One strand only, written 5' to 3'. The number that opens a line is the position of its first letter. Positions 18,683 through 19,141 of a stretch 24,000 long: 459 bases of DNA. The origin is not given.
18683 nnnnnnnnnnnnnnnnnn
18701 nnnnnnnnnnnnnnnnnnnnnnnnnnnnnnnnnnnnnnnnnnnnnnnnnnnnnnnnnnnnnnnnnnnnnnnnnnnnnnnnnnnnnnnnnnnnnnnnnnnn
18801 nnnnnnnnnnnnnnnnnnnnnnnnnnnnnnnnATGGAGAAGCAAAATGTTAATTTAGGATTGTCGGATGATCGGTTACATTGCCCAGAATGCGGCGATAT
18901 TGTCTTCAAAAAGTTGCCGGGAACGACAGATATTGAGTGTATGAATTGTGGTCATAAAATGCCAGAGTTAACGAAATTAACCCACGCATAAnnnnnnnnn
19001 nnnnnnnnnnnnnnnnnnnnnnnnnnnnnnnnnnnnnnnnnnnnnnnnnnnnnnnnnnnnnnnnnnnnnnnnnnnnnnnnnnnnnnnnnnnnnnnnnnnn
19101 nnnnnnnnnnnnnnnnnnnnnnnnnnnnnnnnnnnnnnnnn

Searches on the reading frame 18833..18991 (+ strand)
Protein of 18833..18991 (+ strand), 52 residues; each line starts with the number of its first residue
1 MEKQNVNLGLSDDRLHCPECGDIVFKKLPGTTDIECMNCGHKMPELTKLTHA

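Call 8: search_protein_families(library=pfam, proteins=[window:18833-18991:+], max_evalue=0.01)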
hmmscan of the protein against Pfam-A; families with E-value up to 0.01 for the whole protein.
window:18833-18991:+ (52 aa): 9 families
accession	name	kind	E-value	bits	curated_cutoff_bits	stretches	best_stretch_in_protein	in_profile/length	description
PF13248.11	Zn_ribbon_3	-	0.00075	19.3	27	0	11-21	13-23/26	zinc-ribbon domain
PF06677.18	Auto_anti-p27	-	0.00091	19.7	24.1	1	16-40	17-40/40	Sjogren's syndrome/scleroderma autoantigen 1 (Autoantigen p27)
PF13240.11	Zn_Ribbon_1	-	0.001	19.2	25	0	36-42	16-22/23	zinc-ribbon domain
PF23455.1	DUF7129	-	0.0018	18.4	30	0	34-43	12-21/45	Domain of unknown function (DUF7129)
PF09723.15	Zn_ribbon_8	-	0.0029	18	34.4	0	12-25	24-37/41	Zinc ribbon domain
PF01485.27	IBR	-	0.0037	17.7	24.3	1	11-43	15-51/65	IBR domain, a half RING-finger domain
PF03119.21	DNA_ligase_ZBD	-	0.0055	17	25.8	1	16-38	1-22/27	NAD-dependent DNA ligase C4 zinc finger domain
PF14803.11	Zn_ribbon_Nudix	-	0.0066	16.8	25.6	0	13-24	21-32/34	Nudix N-terminal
PF08271.17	Zn_Ribbon_TF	-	0.0083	16.1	29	0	17-44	3-30/43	TFIIB zinc-binding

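Call 11: find_encoding_contigs(protein=window:18833-18991:+, flank=6000, max_places=8)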
Protein window:18833-18991:+ (52 aa): 23 contigs read that carry it; 8 places shown.
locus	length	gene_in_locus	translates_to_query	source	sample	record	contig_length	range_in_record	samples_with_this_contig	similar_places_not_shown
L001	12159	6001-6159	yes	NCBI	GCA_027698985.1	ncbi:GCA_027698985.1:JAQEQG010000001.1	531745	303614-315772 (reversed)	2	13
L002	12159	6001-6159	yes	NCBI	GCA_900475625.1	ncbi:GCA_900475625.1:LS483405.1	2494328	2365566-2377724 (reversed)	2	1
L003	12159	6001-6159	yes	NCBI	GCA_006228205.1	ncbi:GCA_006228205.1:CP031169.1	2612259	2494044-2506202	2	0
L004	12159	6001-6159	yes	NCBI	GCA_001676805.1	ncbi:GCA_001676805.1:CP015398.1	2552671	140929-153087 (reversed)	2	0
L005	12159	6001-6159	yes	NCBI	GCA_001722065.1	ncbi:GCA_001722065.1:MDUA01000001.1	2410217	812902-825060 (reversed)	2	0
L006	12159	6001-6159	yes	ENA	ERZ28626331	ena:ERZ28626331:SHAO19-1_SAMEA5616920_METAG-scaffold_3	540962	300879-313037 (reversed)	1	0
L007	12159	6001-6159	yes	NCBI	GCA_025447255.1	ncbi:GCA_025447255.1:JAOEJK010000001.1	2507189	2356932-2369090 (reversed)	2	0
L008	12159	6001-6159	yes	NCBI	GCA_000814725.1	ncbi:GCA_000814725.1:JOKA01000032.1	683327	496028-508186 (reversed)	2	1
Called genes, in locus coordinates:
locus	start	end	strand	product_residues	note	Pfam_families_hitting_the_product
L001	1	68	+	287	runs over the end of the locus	PF02311:AraC_binding, PF12833:HTH_18, PF00165:HTH_AraC (weak)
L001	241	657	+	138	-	PF11208:DUF2992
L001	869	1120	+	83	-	-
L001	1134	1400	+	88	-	PF05532:CsbD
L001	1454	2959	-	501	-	PF22848:ASD1_dom, PF06964:Alpha-L-AF_C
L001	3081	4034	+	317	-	PF00892:EamA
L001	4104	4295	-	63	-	-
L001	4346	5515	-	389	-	PF00108:Thiolase_N, PF00109:ketoacyl-synt (faint), PF02803:Thiolase_C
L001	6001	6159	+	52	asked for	-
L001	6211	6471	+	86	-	-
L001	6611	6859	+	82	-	PF20038:HTH_59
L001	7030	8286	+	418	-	PF00579:tRNA-synt_1b, PF22421:SYY_C-terminal, PF01479:S4 (weak)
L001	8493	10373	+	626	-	PF00282:Pyridoxal_deC, PF21391:tyr_de_CO2_C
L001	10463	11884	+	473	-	PF00324:AA_permease, PF13520:AA_permease_2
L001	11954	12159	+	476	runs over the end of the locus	PF03553:Na_H_antiporter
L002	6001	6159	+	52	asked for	-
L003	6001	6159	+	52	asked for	-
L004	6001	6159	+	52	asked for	-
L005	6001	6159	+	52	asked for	-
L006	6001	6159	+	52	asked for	-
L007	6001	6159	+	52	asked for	-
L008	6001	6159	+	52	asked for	-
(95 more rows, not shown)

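Call 27: find_homologous_proteins(query=window:18833-18991:+, max_evalue=0.01)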
Query window:18833-18991:+ (52 aa): 2 proteins with E <= 0.01 among 2 candidates.
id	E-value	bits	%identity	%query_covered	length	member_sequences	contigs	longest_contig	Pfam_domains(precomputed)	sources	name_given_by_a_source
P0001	6.3e-30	118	100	100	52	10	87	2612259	-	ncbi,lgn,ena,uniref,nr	ncbi:hypothetical protein [Levilactobacillus brevis]|uniref:Uncharacterized protein n=2 Tax=Levilact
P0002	4.1e-19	84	73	92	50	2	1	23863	-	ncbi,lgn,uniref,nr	ncbi:hypothetical protein [Levilactobacillus enshiensis]|uniref:hypothetical protein n=1 Tax=Levilac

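Call 29: find_encoding_contigs(protein=P0002, flank=5000, max_places=3)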
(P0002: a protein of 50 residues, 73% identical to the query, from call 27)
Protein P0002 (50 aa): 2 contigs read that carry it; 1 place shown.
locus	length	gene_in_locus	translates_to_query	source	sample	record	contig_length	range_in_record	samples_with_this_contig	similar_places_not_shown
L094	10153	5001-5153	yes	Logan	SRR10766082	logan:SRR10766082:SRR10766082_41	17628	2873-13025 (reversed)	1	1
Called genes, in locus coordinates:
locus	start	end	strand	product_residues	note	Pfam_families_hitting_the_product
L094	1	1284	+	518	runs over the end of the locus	PF07690:MFS_1, PF13347:MFS_2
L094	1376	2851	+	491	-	PF01229:Glyco_hydro_39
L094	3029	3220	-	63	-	-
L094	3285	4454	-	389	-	PF00108:Thiolase_N, PF00109:ketoacyl-synt (faint), PF02803:Thiolase_C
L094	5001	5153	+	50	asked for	-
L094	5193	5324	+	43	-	-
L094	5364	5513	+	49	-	-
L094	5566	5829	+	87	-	-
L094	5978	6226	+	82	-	PF20038:HTH_59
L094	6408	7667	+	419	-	PF00579:tRNA-synt_1b, PF22421:SYY_C-terminal, PF01479:S4 (weak)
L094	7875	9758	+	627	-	PF00282:Pyridoxal_deC, PF21391:tyr_de_CO2_C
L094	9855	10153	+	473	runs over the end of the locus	PF00324:AA_permease, PF13520:AA_permease_2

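Call 42: search_protein_families(library=ncbifam, proteins=[window:18833-18991:+], max_evalue=0.1)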
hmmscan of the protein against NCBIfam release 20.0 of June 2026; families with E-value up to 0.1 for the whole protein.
window:18833-18991:+ (52 aa): 12 families
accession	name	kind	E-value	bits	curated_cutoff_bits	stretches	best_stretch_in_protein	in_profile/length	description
NF047912.1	ECs_2282_CxxC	subfamily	4.9e-05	23.1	37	1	15-43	3-37/60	ECs_2282 family putative zinc-binding protein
NF001629.0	PRK00415.1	equivalog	0.00045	19.7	70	1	14-43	14-43/62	30S ribosomal protein S27e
NF033497.1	rubre_like_arch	subfamily_domain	0.00062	19.4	32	0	35-42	2-9/34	rubrerythrin-like domain-containing protein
TIGR02605.1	CxxC_CxxC_SSSS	subfamily_domain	0.0044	17.1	31.3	0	10-28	21-40/52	FmdB family zinc ribbon protein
NF001606.0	PRK00398.1-3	equivalog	0.034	14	72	0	32-42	18-28/44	DNA-directed RNA polymerase subunit P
NF041915.1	HVO_2901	equivalog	0.039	13.8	80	0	31-45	13-27/55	HVO_2901 family zinc finger protein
NF001607.0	PRK00398.1-4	equivalog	0.045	13.5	89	0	16-43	11-38/53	DNA-directed RNA polymerase subunit P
NF041909.1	HVO_2753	equivalog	0.061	13.2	80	0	13-42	25-57/59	HVO_2753 family zinc finger protein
NF011481.0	PRK14890.1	equivalog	0.063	13.3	61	0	14-44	27-61/61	putative Zn-ribbon RNA-binding protein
NF040506.1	PG0870_Nterm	domain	0.074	13.2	50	0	12-23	9-20/56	PG0870-related protein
NF001605.0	PRK00398.1-2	equivalog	0.089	12.7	63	0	16-43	3-28/43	DNA-directed RNA polymerase subunit P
NF034126.3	PRK09521.1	equivalog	0.099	12.4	90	0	16-42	146-169/180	exosome complex RNA-binding protein Csl4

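Call 43: search_protein_families(library=phrogs, proteins=[window:18833-18991:+], max_evalue=0.01)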
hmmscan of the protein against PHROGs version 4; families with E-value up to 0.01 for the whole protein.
window:18833-18991:+ (52 aa): 3 families
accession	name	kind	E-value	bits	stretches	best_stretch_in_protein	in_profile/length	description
phrog_4852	-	unknown function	0.002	18.8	1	13-44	12-40/194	-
phrog_36831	-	unknown function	0.0071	17.7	1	12-41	8-38/96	-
phrog_4615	-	unknown function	0.0086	17.2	0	11-25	20-35/61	-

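Call 51: search_solved_structures(query=A5, max_evalue=10, show_alignments=2)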
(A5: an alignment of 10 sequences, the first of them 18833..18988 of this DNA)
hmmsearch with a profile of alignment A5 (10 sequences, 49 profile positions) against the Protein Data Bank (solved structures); distinct sequences matched with E-value up to 10: 33.
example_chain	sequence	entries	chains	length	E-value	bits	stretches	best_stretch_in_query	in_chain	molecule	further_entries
2i13_A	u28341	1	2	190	0.048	16.6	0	14-19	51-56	Aart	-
9m70_A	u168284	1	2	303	0.07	16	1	13-42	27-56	Acetyl-coenzyme A carboxylase carboxyl transferase subunit beta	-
2dmi_A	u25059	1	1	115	0.094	15.6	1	31-47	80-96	Teashirt homolog 3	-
1qyp_A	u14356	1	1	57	0.11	15.5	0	33-41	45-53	RNA POLYMERASE II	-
7qep_D7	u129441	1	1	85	0.11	15.4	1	10-37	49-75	40S RIBOSOMAL PROTEIN S27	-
8q5b_A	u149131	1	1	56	0.14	15.1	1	10-43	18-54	Small CPxCG-related zinc finger protein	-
7oqy_Y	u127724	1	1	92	0.15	15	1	15-46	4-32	DNA-directed RNA polymerase, subunit M (RpoM-2)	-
2f9i_B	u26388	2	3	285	0.23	14.4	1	15-42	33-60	acetyl-coenzyme A carboxylase carboxyl transferase subunit beta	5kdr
9fj2_A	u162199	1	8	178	0.27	14.2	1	22-39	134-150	Rubrerythrin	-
9e71_BY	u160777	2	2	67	0.36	13.8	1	11-42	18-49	Small ribosomal subunit protein eS27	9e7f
9fhl_C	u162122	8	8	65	0.46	13.4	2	15-41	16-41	Small zinc finger protein HVO-2753-like zinc-binding pocket domain-containing protein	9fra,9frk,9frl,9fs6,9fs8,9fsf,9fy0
9o8u_D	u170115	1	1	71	0.49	13.3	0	33-42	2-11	1-methyl alkyl succinate synthase subunit Mas E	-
8y2i_A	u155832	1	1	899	0.56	13.2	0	28-44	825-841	dLesCas12e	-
5xyi_a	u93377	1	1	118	0.56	13.1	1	30-47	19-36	40S ribosomal protein S26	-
9kbo_A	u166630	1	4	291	0.63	13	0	25-41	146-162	Shiftless antiviral inhibitor of ribosomal frameshifting protein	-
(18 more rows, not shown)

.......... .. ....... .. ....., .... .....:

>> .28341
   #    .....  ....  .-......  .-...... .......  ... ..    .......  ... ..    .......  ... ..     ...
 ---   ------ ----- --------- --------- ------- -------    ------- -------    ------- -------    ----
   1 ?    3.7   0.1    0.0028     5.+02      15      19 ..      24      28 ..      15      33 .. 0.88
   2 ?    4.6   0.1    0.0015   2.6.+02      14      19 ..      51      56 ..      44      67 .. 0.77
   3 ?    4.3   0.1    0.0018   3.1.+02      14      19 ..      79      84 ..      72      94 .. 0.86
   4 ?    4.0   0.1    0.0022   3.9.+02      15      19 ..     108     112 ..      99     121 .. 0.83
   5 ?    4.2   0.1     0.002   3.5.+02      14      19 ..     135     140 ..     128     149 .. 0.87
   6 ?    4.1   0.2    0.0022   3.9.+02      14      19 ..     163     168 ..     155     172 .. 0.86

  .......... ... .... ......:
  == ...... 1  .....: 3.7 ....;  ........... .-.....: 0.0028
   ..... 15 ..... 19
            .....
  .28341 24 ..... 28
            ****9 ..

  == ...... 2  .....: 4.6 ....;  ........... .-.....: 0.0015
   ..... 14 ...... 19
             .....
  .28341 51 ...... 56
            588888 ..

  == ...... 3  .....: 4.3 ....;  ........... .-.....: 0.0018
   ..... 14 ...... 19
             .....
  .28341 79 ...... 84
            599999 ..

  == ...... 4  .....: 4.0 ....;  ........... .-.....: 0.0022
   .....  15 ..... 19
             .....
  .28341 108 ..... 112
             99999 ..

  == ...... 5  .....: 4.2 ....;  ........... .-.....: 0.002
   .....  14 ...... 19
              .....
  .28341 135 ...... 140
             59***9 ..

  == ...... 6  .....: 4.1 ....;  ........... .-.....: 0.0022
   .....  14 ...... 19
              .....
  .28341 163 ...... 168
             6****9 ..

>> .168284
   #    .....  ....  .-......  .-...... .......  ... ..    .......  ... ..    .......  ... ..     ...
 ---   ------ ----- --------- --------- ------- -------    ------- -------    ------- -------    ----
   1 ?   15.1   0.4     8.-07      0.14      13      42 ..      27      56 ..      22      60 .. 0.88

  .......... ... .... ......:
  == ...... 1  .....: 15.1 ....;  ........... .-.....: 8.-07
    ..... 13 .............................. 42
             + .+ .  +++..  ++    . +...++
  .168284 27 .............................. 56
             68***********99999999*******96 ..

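Call 85: find_homologous_proteins(query=A5, max_evalue=0.001)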
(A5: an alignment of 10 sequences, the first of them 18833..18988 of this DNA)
Query A5 (10 sequences) (52 aa, profile of the alignment): 12 proteins with E <= 0.001 among 862 candidates.
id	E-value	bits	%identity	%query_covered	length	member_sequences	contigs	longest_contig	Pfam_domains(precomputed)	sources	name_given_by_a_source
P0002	6.2e-27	111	73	92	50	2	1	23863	-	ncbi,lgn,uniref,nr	ncbi:hypothetical protein [Levilactobacillus enshiensis]|uniref:hypothetical protein n=1 Tax=Levilac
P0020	9.8e-26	107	63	92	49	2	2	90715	-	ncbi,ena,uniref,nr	ncbi:hypothetical protein [Levilactobacillus fujinensis]|uniref:Uncharacterized protein n=1 Tax=Levi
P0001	4.6e-25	105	100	100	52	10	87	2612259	-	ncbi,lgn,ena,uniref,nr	ncbi:hypothetical protein [Levilactobacillus brevis]|uniref:Uncharacterized protein n=2 Tax=Levilact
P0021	9.3e-25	104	69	92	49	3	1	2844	-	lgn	-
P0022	4.4e-23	98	52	81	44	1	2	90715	-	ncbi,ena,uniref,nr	ncbi:hypothetical protein [Levilactobacillus fujinensis]|uniref:Uncharacterized protein n=1 Tax=Levi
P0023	2.6e-22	96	79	92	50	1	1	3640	-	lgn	-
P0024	3.5e-22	96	58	77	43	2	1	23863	-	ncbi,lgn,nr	ncbi:hypothetical protein [Levilactobacillus enshiensis]|nr:hypothetical protein [Levilactobacillus 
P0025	8.4e-21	91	68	79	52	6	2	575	PF23455.2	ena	-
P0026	3.7e-19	86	67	87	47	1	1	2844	-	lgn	-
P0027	3.3e-17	80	56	79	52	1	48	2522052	-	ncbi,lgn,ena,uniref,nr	ncbi:hypothetical protein [Levilactobacillus suantsaii]|uniref:hypothetical protein n=1 Tax=Levilact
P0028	1.8e-13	68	53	73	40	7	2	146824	PF06677.19,PF08271.18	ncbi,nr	ncbi:TFIIB-type zinc ribbon-containing protein [Secundilactobacillus hailunensis]|nr:TFIIB-type zinc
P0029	4.6e-11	60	54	65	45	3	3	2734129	-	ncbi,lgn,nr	ncbi:hypothetical protein [Levilactobacillus zymae]|nr:hypothetical protein [Levilactobacillus zymae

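Call 86: find_encoding_contigs(protein=P0029, flank=5000, max_places=2)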
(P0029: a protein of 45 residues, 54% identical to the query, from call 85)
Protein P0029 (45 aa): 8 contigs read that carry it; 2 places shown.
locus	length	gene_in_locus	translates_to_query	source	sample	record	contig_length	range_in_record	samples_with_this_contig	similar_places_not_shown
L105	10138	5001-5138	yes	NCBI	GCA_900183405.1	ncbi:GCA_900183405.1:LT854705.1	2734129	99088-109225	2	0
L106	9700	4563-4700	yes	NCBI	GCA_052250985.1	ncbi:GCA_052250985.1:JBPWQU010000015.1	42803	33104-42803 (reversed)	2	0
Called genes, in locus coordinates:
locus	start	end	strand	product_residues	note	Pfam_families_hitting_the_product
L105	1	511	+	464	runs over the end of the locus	PF01336:tRNA_anti-codon, PF00152:tRNA-synt_2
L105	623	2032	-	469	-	PF00392:GntR, PF13545:HTH_Crp_2 (faint), PF00155:Aminotran_1_2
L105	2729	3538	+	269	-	PF08543:Phos_pyr_kin, PF00294:PfkB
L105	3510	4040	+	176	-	PF07155:ECF-ribofla_trS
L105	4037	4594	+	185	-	PF04260:DUF436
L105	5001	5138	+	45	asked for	-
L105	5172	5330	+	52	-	PF23455:DUF7129 (faint)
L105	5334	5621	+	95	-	-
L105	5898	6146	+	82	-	PF20038:HTH_59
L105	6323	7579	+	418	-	PF00579:tRNA-synt_1b, PF22421:SYY_C-terminal, PF01479:S4 (weak)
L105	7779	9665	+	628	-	PF00282:Pyridoxal_deC, PF21391:tyr_de_CO2_C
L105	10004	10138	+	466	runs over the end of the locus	PF00324:AA_permease, PF13520:AA_permease_2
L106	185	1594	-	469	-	PF00392:GntR, PF13545:HTH_Crp_2 (faint), PF00155:Aminotran_1_2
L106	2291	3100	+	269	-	PF08543:Phos_pyr_kin, PF00294:PfkB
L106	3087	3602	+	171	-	PF07155:ECF-ribofla_trS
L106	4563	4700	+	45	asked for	-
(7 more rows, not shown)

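Call 87: find_encoding_contigs(protein=P0028, flank=5000, max_places=2)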
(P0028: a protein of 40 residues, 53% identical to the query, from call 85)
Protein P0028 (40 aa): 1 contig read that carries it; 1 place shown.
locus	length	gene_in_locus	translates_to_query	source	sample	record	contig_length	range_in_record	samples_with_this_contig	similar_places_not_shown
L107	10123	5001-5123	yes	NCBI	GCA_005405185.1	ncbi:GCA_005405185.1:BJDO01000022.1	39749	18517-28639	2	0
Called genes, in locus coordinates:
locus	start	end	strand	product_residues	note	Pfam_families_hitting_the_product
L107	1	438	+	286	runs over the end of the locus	PF03180:Lipoprotein_9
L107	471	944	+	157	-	PF02664:LuxS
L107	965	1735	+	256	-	PF00106:adh_short, PF08659:KR, PF13561:adh_short_C2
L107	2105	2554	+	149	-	-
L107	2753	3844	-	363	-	PF00154:RecA_N, PF06745:ATPase (faint), PF08423:Rad51, PF21096:RecA_C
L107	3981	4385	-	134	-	-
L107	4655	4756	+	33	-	-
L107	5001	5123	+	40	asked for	PF06677:Auto_anti-p27 (weak), PF08271:Zn_Ribbon_TF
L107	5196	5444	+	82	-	-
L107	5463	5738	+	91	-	PF20038:HTH_59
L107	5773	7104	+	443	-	PF00579:tRNA-synt_1b, PF22421:SYY_C-terminal, PF01479:S4 (weak)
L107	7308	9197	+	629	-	PF00282:Pyridoxal_deC, PF21391:tyr_de_CO2_C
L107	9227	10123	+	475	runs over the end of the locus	PF00324:AA_permease, PF13520:AA_permease_2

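Call 95: predict_structure(alignment_id=A9)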
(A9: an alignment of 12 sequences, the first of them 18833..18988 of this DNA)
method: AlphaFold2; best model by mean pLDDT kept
length: 52 residues; sequences in the alignment: 12
mean_pLDDT: 65.7   pTM: 0.44
mean pLDDT of the five models: 65.7, 65.6, 65.3, 64.5, 63.6
residues with pLDDT >= 90: 0; 70-90: 29; 50-70: 8; < 50: 15
segments of 3 or more residues with pLDDT < 50: 1-12, 50-52
pLDDT, mean of each block of 10 residues (from residue 1): 41 66 78 83 65 46
secondary structure, 60 per line:
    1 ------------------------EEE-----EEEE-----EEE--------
elements in order: E25-27 E33-36 E42-44

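Call 98: fold_search(model_id=the predicted structure, library=pdb)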
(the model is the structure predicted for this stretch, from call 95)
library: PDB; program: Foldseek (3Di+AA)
matches with E <= 10: 275; with E <= 0.001: 0
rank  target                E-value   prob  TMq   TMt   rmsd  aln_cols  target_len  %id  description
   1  6skf_Bg               1.4e-01  0.96  0.46  0.30   2.7        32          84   25  Cryo-EM Structure of T. kodakarensis 70S ribosome (released 2020-07-29)
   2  1ffk_W                1.8e-01  0.92  0.45  0.34   2.2        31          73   32  CRYSTAL STRUCTURE OF THE LARGE RIBOSOMAL SUBUNIT FROM HALOARCULA MARISMORTUI AT 2.4 ANGSTROM RESOLUTION (released 2000-08-14)
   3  9qf4_Be               2.4e-01  0.92  0.46  0.31   2.2        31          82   29  Structure of P. furiosus 70S ribosome grown at 95 degC (released 2025-11-05)
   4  9nri_Bb               2.4e-01  0.91  0.46  0.28   2.0        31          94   26  Methanosarcina acetivorans 50S subunit obtained from acetate-grown cells (released 2025-09-24)
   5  7oh3_p                3.0e-01  0.77  0.42  0.27   2.1        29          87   24  Nog1-TAP associated immature ribosomal particle population B from S. cerevisiae (released 2021-11-03)
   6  6zj3_L5               3.2e-01  0.90  0.46  0.29   2.2        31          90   29  Cryo-EM structure of the highly atypical cytoplasmic ribosome of Euglena gracilis (released 2020-10-07)
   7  9znf_Ad               3.2e-01  0.89  0.45  0.28   1.4        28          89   28  Cryo-EM structure of the Methanosarcina acetivorans 70S ribosome in complex with SriA and SriB (released 2026-01-28)
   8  6zu5_LPP              3.7e-01  0.87  0.46  0.32   2.1        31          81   19  Structure of the Paranosema locustae ribosome in complex with Lso2 (released 2020-11-04)
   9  7qca_LPP              3.7e-01  0.87  0.46  0.30   2.1        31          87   29  Spraguea lophii ribosome (released 2022-11-30)
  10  9v1i_lm               3.7e-01  0.84  0.45  0.28   2.2        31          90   22  Cryo- EM structure of ribosomal large subunit (LSU) from Entamoeba histolytica at 2.8 angstrom resolution (released 2025-10-08)
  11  3j79_h                4.0e-01  0.89  0.47  0.30   2.1        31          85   22  Cryo-EM structure of the Plasmodium falciparum 80S ribosome bound to the anti-protozoan drug emetine, large subunit (released 2014-07-16)
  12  9bh5_Cp               4.0e-01  0.82  0.45  0.29   2.2        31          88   26  High-resolution C. elegans 80S ribosome structure - class 1 (released 2024-09-04)
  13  9qf5_Be               4.6e-01  0.84  0.46  0.32   2.1        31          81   29  Structure of P. furiosus 70S ribosome grown at 102deg (released 2025-11-05)
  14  8fru_p                4.6e-01  0.84  0.44  0.26   1.5        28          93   21  60S subunit of the Giardia lamblia 80S ribosome (released 2024-01-31)
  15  6woo_p                4.6e-01  0.75  0.44  0.28   1.9        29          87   24  CryoEM structure of yeast 80S ribosome with Met-tRNAiMet, eIF5B, and GDP (released 2020-09-23)
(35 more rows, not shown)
